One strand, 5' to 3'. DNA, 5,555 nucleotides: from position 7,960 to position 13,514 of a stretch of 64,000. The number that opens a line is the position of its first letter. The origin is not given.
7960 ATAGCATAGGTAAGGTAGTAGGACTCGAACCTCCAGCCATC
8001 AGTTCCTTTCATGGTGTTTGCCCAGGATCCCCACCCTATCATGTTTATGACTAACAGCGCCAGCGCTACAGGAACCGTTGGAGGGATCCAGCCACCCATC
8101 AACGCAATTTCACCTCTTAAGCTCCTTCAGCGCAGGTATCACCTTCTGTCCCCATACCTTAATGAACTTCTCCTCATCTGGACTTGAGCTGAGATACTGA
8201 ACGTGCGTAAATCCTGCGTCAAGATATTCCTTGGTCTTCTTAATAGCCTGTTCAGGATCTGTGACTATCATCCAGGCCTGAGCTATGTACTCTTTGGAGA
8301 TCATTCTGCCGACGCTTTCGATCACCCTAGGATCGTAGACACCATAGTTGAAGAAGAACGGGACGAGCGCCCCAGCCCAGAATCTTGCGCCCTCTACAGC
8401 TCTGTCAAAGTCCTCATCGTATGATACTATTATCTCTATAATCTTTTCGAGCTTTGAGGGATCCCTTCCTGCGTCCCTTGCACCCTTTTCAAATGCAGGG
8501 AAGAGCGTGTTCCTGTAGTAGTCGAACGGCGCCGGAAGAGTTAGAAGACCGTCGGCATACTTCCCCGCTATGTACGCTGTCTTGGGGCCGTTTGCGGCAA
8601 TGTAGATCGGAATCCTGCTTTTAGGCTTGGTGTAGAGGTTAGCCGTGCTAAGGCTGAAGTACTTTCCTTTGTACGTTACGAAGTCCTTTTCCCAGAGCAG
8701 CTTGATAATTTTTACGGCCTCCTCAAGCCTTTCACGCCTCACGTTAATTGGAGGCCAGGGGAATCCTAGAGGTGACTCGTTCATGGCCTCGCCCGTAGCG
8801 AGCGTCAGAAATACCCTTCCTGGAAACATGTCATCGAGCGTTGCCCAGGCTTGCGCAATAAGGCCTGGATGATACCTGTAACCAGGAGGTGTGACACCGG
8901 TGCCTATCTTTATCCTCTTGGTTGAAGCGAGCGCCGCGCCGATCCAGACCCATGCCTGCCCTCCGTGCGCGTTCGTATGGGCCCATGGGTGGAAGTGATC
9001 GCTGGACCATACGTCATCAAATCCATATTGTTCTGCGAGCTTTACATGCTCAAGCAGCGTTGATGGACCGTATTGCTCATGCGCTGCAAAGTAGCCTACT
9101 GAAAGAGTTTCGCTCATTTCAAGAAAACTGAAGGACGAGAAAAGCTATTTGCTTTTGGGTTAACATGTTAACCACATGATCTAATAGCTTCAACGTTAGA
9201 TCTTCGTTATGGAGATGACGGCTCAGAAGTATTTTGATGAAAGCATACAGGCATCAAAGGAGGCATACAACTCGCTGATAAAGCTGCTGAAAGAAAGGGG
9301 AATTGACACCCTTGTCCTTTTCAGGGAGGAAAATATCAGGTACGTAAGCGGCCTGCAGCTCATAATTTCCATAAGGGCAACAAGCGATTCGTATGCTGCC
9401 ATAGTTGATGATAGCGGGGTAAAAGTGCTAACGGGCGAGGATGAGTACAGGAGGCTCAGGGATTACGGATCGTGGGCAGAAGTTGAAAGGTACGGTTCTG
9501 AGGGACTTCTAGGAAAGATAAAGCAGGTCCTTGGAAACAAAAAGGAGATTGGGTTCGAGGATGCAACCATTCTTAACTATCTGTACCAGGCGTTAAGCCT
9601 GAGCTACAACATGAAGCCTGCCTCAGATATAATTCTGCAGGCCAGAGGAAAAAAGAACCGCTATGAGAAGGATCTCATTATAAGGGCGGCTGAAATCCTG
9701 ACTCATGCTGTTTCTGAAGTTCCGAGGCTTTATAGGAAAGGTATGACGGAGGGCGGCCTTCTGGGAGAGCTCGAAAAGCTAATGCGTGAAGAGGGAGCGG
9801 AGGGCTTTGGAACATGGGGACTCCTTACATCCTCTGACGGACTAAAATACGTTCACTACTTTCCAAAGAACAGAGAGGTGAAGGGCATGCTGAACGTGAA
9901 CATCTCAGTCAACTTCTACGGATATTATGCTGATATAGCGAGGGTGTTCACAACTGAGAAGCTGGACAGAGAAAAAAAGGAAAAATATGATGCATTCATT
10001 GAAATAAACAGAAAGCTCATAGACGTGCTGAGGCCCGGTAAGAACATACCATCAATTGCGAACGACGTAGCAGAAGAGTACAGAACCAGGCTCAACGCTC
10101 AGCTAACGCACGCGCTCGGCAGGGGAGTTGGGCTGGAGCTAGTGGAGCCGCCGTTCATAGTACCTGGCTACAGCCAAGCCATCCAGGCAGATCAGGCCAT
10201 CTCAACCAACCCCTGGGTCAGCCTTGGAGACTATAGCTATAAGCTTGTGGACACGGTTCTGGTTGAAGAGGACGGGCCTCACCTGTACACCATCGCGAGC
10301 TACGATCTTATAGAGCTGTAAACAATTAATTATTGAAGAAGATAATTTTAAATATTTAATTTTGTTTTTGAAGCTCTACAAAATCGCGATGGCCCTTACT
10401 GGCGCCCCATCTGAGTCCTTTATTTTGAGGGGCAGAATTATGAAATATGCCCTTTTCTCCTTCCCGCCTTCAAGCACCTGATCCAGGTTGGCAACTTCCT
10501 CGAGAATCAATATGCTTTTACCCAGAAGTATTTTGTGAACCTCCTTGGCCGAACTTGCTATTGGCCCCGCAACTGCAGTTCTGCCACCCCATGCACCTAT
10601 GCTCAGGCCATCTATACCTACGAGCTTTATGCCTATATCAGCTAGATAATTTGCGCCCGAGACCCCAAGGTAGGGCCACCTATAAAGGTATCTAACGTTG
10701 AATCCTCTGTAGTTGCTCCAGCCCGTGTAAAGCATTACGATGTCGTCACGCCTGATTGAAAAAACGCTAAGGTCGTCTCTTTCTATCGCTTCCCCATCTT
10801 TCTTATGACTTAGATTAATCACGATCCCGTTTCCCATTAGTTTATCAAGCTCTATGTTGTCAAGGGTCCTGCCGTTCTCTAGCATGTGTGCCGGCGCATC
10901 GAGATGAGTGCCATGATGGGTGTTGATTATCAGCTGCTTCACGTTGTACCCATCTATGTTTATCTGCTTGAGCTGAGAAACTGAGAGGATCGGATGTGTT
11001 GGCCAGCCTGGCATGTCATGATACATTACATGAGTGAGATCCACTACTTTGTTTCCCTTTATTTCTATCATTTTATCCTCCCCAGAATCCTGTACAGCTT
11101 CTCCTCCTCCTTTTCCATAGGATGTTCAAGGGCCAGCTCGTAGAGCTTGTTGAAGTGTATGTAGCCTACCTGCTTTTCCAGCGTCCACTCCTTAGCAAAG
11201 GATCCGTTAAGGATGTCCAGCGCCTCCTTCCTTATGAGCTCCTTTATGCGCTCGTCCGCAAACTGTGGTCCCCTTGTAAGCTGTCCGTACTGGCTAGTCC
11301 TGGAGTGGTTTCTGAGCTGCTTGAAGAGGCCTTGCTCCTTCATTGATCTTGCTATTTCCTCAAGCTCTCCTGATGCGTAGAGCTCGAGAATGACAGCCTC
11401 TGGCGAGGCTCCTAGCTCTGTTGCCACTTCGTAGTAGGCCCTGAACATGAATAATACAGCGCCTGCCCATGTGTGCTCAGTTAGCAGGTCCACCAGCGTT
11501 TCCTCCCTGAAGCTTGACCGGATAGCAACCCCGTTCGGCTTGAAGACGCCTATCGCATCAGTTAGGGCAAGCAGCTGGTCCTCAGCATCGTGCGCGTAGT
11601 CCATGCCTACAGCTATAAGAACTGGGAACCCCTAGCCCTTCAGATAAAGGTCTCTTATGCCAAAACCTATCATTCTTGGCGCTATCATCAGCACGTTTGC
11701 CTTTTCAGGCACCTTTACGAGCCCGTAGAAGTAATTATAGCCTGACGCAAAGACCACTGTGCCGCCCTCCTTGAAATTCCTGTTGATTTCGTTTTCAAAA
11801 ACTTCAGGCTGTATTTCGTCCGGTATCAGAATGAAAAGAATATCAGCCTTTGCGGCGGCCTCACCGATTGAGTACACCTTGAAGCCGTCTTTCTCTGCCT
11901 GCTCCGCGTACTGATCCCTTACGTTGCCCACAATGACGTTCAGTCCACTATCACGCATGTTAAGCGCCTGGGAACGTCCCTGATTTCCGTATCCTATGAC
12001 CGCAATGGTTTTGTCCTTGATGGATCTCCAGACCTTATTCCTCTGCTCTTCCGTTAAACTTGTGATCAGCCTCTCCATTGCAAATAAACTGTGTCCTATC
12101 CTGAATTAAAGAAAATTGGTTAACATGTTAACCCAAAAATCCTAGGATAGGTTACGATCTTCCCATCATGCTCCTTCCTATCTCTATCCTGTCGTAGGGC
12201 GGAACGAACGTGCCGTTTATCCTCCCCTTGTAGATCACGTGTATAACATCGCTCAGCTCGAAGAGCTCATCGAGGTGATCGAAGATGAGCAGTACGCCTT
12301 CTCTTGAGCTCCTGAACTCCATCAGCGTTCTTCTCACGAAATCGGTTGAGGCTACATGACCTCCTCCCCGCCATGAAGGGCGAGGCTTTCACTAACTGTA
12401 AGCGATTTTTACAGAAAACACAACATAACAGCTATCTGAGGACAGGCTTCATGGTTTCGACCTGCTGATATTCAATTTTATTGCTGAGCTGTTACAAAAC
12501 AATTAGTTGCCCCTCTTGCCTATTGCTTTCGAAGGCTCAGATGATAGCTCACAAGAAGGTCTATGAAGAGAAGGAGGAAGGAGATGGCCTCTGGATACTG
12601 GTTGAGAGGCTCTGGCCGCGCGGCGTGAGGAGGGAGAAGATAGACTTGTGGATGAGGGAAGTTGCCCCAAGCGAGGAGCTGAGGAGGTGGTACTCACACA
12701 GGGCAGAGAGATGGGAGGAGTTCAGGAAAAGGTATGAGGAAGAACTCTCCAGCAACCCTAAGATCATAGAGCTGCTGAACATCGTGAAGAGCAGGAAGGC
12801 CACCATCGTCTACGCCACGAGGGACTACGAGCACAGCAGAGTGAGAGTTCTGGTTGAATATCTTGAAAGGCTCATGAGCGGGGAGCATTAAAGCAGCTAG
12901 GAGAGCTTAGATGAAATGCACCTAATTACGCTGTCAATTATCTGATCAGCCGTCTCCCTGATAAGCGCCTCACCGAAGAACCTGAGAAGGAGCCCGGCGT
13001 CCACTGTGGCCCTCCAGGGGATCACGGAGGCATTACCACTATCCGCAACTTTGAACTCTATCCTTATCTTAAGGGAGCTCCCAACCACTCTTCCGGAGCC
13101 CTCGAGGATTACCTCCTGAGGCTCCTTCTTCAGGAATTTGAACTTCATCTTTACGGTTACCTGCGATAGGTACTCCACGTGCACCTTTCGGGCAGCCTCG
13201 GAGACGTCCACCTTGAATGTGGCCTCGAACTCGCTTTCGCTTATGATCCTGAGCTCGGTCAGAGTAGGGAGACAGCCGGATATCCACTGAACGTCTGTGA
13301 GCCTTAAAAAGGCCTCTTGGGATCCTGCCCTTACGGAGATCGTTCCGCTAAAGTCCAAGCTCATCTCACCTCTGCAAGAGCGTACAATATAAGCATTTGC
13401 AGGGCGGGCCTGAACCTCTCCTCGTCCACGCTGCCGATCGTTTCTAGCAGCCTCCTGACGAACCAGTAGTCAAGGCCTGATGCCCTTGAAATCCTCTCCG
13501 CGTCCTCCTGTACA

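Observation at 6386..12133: Identical 16-bp palindrome at fixed spacing defines a catabolic regulon with a Bat-like activator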

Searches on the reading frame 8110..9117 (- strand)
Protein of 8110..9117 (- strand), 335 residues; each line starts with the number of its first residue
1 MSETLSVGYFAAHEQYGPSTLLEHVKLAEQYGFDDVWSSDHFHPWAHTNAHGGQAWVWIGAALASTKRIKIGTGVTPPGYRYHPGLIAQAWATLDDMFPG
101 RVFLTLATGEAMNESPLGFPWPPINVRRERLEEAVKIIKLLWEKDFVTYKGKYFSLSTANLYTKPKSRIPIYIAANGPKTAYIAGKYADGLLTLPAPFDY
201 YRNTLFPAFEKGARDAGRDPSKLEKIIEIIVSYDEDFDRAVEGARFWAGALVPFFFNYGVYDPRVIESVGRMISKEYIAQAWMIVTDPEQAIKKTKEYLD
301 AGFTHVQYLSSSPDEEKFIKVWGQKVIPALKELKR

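Call 6: search_protein_families(library=pfam, proteins=[window:8110-9117:-], max_evalue=0.01)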
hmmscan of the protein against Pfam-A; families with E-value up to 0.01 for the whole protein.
window:8110-9117:- (335 aa): 1 family
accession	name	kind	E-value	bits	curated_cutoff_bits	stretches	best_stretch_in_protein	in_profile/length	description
PF00296.26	Bac_luciferase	-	7.2e-61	206.7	27.9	1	15-305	11-314/314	Luciferase-like monooxygenase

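Call 27: search_protein_families(library=ncbifam, proteins=[window:8110-9117:-], max_evalue=0.001)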
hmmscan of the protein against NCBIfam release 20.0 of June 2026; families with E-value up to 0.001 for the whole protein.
window:8110-9117:- (335 aa): 32 families (the best 25 are shown)
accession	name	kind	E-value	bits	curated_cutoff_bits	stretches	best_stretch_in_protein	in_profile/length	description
TIGR03554.1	F420_G6P_DH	equivalog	2.1e-78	263.6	420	1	5-330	2-330/331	glucose-6-phosphate dehydrogenase (coenzyme-F420)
TIGR03885.1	flavin_revert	hypoth_equivalog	3.3e-77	259.8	398.7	1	7-330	1-315/315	TIGR03885 family FMN-dependent LLM class oxidoreductase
TIGR03557.1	F420_G6P_family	subfamily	1.3e-73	248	210.4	1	7-332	1-316/316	TIGR03557 family F420-dependent LLM class oxidoreductase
TIGR04465.1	ArgArg_F420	equivalog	1.5e-64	218.3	470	1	6-330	47-363/364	F420-dependent hydroxymycolic acid dehydrogenase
TIGR03555.1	F420_mer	equivalog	7.2e-39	134.1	348.7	1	20-328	13-325/325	5,10-methylenetetrahydromethanopterin reductase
TIGR03560.1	F420_Rv1855c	subfamily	5.3e-38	131.1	231.4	1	19-225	13-224/227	TIGR03560 family F420-dependent LLM class oxidoreductase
NF002619.0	PRK02271.1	equivalog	2.3e-35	122.5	276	1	20-246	15-228/329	5,10-methylenetetrahydromethanopterin reductase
TIGR03619.1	F420_Rv2161c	subfamily_domain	7.8e-30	104.3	166.9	1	25-247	4-235/247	TIGR03619 family F420-dependent LLM class oxidoreductase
TIGR03842.1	F420_CPS_4043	hypoth_equivalog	1.5e-24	86.7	295.45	1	18-252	12-226/329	TIGR03842 family LLM class F420-dependent oxidoreductase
TIGR03564.1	F420_MSMEG_4879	subfamily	1.2e-20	74.3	234.25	1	22-306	2-263/265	TIGR03564 family F420-dependent LLM class oxidoreductase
TIGR03621.1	F420_MSMEG_2516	subfamily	3.7e-20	72.3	213.15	1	18-189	13-171/295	TIGR03621 family F420-dependent LLM class oxidoreductase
TIGR03857.1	F420_MSMEG_2249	hypoth_equivalog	1.9e-19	70.1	218.4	1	17-240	12-223/329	TIGR03857 family LLM class F420-dependent oxidoreductase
TIGR04021.1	LLM_DMSO2_sfnG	equivalog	1.2e-18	67.6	382.95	1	11-193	20-202/350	dimethylsulfone monooxygenase SfnG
TIGR04024.1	F420_NP1902A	hypoth_equivalog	2.7e-18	65.8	345.4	1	18-293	14-273/330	TIGR04024 family LLM class F420-dependent oxidoreductase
TIGR03854.1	F420_MSMEG_3544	hypoth_equivalog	9e-18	64.6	295.6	1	17-193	11-179/290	TIGR03854 family LLM class F420-dependent oxidoreductase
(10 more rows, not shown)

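Call 78: search_solved_structures(query=window:8110-9117:-, max_evalue=1e-20, show_alignments=1)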
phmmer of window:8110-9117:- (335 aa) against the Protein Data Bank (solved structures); distinct sequences matched with E-value up to 1e-20: 10.
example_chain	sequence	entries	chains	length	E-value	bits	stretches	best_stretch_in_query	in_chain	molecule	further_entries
1rhc_A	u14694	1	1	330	4e-99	335.3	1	6-331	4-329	F420-dependent alcohol dehydrogenase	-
5lxe_A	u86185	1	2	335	2.1e-75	257.2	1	5-332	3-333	F420-dependent glucose-6-phosphate dehydrogenase 1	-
3b4y_A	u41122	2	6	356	3.4e-70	240.1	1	5-333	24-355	PROBABLE F420-DEPENDENT GLUCOSE-6-PHOSPHATE DEHYDROGENASE FGD1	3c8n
9hav_A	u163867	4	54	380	4.2e-70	239.8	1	7-331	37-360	Luciferase family protein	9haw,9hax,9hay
9fp4_A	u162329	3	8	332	3.5e-54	187.4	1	6-310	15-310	F420-dependent hydroxymycolic acid dehydrogenase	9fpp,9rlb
8qpm_A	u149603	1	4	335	2.3e-34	122.3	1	21-333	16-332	5,10-methylenetetrahydromethanopterin reductase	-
8qq8_A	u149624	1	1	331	5.9e-34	120.9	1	21-332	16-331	5,10-methylenetetrahydromethanopterin reductase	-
8qpl_A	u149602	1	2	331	6.1e-34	120.9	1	21-332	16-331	5,10-methylenetetrahydromethanopterin reductase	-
1ezw_A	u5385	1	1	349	3.6e-29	105.2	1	18-332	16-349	COENZYME F420-DEPENDENT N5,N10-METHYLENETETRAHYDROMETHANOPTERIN REDUCTASE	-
1z69_A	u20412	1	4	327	1.6e-24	89.9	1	23-248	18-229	Coenzyme F420-dependent N(5),N(10)-methylenetetrahydromethanopterin reductase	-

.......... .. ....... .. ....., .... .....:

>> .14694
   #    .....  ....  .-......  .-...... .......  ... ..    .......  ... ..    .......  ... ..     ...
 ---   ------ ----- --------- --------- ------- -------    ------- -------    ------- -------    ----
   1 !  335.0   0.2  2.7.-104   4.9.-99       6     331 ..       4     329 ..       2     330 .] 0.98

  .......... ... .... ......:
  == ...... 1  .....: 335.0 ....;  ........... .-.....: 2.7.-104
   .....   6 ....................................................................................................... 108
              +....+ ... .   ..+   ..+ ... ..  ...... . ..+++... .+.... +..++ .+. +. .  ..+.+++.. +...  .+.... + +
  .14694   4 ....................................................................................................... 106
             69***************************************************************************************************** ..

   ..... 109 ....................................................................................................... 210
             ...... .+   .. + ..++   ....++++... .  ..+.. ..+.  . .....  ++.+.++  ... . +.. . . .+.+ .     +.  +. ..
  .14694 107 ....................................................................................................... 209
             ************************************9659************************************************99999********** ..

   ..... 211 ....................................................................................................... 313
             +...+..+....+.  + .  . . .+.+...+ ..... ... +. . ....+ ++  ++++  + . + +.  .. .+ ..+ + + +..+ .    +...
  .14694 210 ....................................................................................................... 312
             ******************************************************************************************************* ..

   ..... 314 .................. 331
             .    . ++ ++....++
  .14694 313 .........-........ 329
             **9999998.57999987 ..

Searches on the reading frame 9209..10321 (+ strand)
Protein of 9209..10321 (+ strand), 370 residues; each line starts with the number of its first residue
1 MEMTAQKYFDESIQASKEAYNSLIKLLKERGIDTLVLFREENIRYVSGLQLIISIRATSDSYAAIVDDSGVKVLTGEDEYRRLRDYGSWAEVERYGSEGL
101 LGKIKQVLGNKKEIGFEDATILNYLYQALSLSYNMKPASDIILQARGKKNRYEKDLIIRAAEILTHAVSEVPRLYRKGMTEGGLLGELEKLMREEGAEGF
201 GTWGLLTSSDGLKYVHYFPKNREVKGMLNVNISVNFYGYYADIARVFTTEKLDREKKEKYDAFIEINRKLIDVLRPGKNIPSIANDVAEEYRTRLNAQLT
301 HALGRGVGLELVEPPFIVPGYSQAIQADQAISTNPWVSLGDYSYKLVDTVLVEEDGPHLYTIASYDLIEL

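Call 6: search_protein_families(library=pfam, proteins=[window:9209-10321:+], max_evalue=0.01)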
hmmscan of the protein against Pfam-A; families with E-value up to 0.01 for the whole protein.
window:9209-10321:+ (370 aa): 2 families
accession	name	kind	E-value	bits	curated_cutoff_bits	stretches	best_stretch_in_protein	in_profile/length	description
PF00557.29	Peptidase_M24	-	1.4e-25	90.7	23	1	156-354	2-208/208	Metallopeptidase family M24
PF01321.24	Creatinase_N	-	3.4e-12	47.4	22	1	22-146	4-126/128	Creatinase/Prolidase N-terminal domain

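Call 27: search_protein_families(library=ncbifam, proteins=[window:9209-10321:+], max_evalue=0.001)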
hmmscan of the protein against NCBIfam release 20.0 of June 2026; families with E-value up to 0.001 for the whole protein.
window:9209-10321:+ (370 aa): 8 families
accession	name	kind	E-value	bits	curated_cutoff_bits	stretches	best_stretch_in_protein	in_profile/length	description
NF040821.1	dipep_PepQ_Arch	equivalog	2.6e-19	69.5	630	1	21-367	4-345/346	Xaa-Pro dipeptidase PepQ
NF007310.0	PRK09795.1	equivalog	1.7e-09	37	393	1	105-362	82-351/361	aminopeptidase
TIGR00500.1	met_pdase_I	equivalog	2.2e-08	33.9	171.35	1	227-325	89-186/247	type I methionyl aminopeptidase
NF008131.0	PRK10879.1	equivalog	1.2e-07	30.9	465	1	141-288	166-316/438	Xaa-Pro aminopeptidase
NF008970.0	PRK12318.1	equivalog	5.7e-07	29.1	267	1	226-318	130-222/291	methionyl aminopeptidase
NF011174.0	PRK14576.1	subfamily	9.5e-05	21.4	487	1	148-359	177-393/405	putative endopeptidase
NF011173.0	PRK14575.1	equivalog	0.00016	20.7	850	1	138-361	168-396/406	putative peptidase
NF011720.0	PRK15173.1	subfamily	0.0002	20.5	420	1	138-360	105-332/343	peptidase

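Call 85: search_solved_structures(query=window:9215-10321:+, max_evalue=1e-8)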
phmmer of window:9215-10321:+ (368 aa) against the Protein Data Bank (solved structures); distinct sequences matched with E-value up to 1e-8: 14.
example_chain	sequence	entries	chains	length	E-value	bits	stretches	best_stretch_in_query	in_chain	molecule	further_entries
2zsg_A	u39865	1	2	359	1.4e-17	67.4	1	20-359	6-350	Aminopeptidase P, putative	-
1pv9_A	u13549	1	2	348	2.6e-17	66.5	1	15-360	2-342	Xaa-Pro dipeptidase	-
1wy2_A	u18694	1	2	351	4.6e-16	62.4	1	16-361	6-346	Xaa-Pro dipeptidase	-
5cdl_A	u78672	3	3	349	1e-14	58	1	155-357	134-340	Proline dipeptidase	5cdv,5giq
5giu_A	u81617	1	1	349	1e-14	58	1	155-357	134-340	Proline dipeptidase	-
4ege_A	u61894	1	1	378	6.3e-13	52.1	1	134-355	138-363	Dipeptidase PepE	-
3q6d_A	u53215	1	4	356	1.8e-12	50.6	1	27-366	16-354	Proline dipeptidase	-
1wn1_A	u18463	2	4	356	3.8e-12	49.6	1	21-366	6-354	dipeptidase | 356aa long hypothetical dipeptidase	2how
4rgz_A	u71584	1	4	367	3.5e-10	43.1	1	101-365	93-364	Xaa-Pro aminopeptidase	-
4fkc_A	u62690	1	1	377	3.8e-10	43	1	101-365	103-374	Xaa-Pro aminopeptidase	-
7k3u_A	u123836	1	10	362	7.2e-10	42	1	173-366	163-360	Aminopeptidase P family protein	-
6xmr_A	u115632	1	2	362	1.2e-09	41.3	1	172-366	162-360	Aminopeptidase P family protein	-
7n02_A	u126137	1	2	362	1.3e-09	41.2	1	173-366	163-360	Aminopeptidase P family protein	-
4zng_C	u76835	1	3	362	1.4e-09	41.1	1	173-366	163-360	Prolidase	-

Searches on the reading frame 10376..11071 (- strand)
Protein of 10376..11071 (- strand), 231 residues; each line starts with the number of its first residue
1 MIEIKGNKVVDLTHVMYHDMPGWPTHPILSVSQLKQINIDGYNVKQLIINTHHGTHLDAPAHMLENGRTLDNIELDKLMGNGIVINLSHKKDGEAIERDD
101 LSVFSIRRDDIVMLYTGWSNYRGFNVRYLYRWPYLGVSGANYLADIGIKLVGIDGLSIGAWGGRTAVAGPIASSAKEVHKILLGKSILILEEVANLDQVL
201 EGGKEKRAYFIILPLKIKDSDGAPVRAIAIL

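Call 6: search_protein_families(library=pfam, proteins=[window:10376-11071:-], max_evalue=0.01)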
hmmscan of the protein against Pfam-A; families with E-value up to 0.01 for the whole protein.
window:10376-11071:- (231 aa): 1 family
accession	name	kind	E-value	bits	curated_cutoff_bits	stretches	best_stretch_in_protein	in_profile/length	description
PF04199.19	Cyclase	-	2.4e-32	112.5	23.1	1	10-158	1-140/142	Putative cyclase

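Call 27: search_protein_families(library=ncbifam, proteins=[window:10376-11071:-], max_evalue=0.001)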
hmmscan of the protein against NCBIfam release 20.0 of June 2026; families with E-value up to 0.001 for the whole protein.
window:10376-11071:- (231 aa): 1 family
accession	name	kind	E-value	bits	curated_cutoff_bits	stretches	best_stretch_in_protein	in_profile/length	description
TIGR03035.1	trp_arylform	equivalog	4.2e-24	85.7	223.05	1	9-228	2-202/206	arylformamidase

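Call 79: search_solved_structures(query=window:10376-11071:-, max_evalue=0.00001)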
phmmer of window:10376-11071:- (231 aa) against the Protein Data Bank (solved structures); distinct sequences matched with E-value up to 0.00001: 9.
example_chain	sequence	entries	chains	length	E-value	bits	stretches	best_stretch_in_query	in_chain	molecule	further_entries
8hmo_A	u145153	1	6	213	5.9e-24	88.2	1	8-228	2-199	Metal-dependent hydrolase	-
1r61_A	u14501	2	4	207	2.9e-20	76.1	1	8-228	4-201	metal-dependent hydrolase | Hydrolase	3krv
4co9_A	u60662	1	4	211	2e-15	60.3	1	4-228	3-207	KYNURENINE FORMAMIDASE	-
4cz1_A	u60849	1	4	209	2.6e-15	59.9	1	5-228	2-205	KYNURENINE FORMAMIDASE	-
2b0a_A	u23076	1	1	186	8e-15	58.3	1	10-231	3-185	Hypothetical protein MJ0783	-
8f9x_A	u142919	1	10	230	7.2e-10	42.1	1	8-159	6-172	Cyclase family protein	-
5nnb_A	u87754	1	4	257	5.6e-07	32.6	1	8-230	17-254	isatin hydrolase A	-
5nna_A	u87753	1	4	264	6.2e-07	32.5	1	8-230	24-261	isatin hydrolase A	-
4cog_A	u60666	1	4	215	2.2e-06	30.7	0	19-85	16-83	KYNURENINE FORMAMIDASE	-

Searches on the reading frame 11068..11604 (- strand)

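Call 6: search_protein_families(library=pfam, proteins=[window:11068-11604:-], max_evalue=0.01)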
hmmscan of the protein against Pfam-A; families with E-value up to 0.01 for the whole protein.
window:11068-11604:- (178 aa): 1 family
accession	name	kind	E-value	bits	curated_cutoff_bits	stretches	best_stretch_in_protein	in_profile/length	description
PF01450.25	KARI_C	-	1.1e-30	107.3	29.1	1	32-172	1-140/144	Ketol-acid reductoisomerase, C-terminal domain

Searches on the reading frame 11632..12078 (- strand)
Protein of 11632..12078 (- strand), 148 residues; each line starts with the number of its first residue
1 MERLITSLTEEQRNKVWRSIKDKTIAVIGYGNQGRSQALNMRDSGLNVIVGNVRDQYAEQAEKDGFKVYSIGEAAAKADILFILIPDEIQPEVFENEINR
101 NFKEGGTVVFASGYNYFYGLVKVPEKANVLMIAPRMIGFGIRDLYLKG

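Call 6: search_protein_families(library=pfam, proteins=[window:11632-12078:-], max_evalue=0.01)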
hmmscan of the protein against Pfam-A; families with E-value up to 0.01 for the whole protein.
window:11632-12078:- (148 aa): 6 families
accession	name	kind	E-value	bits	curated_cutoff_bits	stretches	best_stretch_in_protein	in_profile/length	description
PF07991.19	KARI_N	-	3.2e-47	160.6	20.6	1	20-148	2-131/165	Acetohydroxy acid isomeroreductase, NADPH-binding domain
PF02826.25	2-Hacid_dh_C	-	3.1e-09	36.9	25.1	1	11-87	25-101/178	D-isomer specific 2-hydroxyacid dehydrogenase, NAD binding domain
PF00670.27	AdoHcyase_NAD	-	1.3e-08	35.6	27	1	20-82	21-83/162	S-adenosyl-L-homocysteine hydrolase, NAD binding domain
PF03446.21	NAD_binding_2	-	1.4e-08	35.3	21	1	24-113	1-94/161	NAD binding domain of 6-phosphogluconate dehydrogenase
PF03807.23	F420_oxidored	-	1.8e-07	32.1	21.6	1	24-99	1-80/94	NADP oxidoreductase coenzyme F420-dependent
PF02629.25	CoA_binding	-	0.00068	20.8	22.3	1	21-103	2-89/97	CoA binding domain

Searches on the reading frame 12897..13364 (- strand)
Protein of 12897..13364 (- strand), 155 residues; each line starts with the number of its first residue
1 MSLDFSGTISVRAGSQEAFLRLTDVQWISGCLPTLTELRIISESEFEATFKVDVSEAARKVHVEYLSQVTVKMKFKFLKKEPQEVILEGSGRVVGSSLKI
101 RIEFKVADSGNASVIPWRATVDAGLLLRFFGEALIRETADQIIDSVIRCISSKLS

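Call 6: search_protein_families(library=pfam, proteins=[window:12897-13364:-], max_evalue=0.01)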
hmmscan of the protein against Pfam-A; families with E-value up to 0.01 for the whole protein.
window:12897-13364:- (155 aa): 2 families
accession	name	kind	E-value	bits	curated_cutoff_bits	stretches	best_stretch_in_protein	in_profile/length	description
PF06240.19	COXG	-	6.4e-22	78.2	22.2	1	7-155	1-140/140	Carbon monoxide dehydrogenase subunit G (CoxG)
PF10604.15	Polyketide_cyc2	-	0.0024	18.6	27.4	1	4-144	3-131/142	Polyketide cyclase / dehydrase and lipid transport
